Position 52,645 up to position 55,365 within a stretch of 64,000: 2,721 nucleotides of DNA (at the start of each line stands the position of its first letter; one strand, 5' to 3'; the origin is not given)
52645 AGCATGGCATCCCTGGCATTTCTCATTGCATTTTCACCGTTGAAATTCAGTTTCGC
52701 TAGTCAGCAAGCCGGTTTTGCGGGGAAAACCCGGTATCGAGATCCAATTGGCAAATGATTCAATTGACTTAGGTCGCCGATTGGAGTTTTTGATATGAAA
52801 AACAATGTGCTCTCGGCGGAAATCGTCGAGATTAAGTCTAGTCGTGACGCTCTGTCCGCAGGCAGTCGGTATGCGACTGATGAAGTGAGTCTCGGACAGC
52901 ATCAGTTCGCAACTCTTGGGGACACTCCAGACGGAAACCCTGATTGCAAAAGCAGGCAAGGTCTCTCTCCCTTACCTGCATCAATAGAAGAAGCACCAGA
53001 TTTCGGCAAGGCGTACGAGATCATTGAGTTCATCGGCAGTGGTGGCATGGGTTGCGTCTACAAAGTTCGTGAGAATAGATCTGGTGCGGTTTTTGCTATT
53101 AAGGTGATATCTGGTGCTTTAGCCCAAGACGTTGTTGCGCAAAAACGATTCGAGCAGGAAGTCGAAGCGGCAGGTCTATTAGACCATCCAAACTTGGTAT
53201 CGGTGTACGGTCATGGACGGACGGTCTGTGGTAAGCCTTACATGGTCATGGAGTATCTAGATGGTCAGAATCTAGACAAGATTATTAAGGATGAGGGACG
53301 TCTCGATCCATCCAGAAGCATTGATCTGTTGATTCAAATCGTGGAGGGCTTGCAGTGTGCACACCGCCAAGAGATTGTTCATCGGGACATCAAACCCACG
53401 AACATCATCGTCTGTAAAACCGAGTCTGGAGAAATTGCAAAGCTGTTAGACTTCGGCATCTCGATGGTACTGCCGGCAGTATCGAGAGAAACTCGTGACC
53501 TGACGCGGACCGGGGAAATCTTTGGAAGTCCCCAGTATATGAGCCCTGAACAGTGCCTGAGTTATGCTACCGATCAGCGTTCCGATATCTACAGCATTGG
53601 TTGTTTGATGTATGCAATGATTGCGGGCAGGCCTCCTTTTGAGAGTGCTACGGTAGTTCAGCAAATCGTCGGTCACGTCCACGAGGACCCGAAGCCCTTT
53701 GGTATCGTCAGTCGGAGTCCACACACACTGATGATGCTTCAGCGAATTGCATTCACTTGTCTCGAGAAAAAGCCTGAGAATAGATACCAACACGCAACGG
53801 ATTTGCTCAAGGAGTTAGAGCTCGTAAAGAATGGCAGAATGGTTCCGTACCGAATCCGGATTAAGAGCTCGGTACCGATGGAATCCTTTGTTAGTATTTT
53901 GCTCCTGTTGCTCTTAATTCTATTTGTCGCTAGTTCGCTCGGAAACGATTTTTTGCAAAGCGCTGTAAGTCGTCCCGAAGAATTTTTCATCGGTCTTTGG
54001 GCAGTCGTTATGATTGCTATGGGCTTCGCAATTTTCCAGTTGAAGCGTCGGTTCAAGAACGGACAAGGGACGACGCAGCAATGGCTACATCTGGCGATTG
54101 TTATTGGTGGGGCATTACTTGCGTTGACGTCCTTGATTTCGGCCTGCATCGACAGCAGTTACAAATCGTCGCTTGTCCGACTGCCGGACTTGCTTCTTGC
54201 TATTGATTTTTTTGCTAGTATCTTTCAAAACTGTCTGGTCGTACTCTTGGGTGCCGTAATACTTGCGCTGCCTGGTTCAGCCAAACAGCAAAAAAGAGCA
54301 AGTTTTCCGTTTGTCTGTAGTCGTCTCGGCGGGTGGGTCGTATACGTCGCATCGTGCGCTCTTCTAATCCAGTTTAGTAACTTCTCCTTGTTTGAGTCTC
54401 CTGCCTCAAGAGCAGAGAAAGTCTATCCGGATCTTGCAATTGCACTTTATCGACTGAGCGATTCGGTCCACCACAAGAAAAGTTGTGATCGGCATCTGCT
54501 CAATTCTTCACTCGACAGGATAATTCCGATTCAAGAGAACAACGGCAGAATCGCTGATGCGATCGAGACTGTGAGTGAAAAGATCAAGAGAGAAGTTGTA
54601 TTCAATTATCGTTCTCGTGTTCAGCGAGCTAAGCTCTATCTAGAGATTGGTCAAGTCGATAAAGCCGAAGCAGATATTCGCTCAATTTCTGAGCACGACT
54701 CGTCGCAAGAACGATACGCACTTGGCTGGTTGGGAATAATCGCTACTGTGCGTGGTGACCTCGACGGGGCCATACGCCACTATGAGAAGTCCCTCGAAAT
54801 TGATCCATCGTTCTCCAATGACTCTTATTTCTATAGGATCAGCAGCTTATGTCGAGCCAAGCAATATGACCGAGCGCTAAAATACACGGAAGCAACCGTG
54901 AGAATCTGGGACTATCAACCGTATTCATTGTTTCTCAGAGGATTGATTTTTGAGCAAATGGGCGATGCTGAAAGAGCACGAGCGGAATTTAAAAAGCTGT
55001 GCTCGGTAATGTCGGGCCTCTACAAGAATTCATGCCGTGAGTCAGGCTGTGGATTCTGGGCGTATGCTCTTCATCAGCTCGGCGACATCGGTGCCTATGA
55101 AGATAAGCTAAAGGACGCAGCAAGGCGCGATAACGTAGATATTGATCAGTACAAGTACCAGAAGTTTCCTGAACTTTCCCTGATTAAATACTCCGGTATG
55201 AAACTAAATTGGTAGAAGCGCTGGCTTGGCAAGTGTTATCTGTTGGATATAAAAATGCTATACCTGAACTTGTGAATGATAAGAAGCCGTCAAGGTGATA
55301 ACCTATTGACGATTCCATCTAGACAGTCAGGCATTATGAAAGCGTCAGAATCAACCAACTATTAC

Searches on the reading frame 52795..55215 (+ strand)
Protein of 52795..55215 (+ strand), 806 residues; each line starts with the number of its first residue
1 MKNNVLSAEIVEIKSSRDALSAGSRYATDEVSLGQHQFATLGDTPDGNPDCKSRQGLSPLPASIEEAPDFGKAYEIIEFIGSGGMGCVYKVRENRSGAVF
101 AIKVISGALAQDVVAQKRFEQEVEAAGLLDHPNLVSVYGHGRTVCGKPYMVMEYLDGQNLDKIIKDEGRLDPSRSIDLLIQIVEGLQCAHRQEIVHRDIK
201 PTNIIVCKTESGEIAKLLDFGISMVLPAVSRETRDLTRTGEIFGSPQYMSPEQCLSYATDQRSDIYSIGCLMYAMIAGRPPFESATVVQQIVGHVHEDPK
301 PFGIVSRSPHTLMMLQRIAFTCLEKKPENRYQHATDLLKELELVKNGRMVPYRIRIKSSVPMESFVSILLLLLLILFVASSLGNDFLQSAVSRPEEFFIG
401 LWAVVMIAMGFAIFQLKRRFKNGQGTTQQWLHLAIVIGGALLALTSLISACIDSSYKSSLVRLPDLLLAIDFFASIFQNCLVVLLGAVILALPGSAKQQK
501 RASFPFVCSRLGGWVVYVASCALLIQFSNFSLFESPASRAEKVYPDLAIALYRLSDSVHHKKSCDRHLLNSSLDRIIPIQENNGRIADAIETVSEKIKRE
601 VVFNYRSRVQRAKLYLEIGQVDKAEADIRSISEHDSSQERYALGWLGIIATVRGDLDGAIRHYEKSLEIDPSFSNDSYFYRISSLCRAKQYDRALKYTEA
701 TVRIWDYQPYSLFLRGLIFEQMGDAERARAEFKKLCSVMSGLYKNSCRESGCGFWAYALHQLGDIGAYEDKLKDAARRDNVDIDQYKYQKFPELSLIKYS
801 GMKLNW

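Call 64: search_protein_families(library=pfam, proteins=[window:52795-55215:+], max_evalue=0.00001)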
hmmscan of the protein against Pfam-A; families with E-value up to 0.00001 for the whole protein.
window:52795-55215:+ (806 aa): 8 families
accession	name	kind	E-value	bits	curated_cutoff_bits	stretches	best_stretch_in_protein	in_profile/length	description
PF00069.31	Pkinase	-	1.5e-46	159.4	31.7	1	74-337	1-257/263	Protein kinase domain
PF07714.23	PK_Tyr_Ser-Thr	-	4e-28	98.9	23.1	1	76-332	3-250/258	Protein tyrosine and serine/threonine kinase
PF07719.23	TPR_2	-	3.9e-12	45.7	27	0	642-672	3-33/34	Tetratricopeptide repeat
PF00515.34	TPR_1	-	1.6e-10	40.7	27.8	0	642-673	3-34/34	Tetratricopeptide repeat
PF13432.12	TPR_16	-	7e-10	39.6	32.7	0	611-672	3-63/65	Tetratricopeptide repeat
PF13181.12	TPR_8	-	1.2e-08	34.8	25.7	0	711-737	3-29/34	Tetratricopeptide repeat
PF13424.12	TPR_12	-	1.7e-06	28.6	30.1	0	683-736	11-72/77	Tetratricopeptide repeat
PF01636.29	APH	-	1.7e-06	28.4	23.2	0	80-183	5-101/239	Phosphotransferase enzyme family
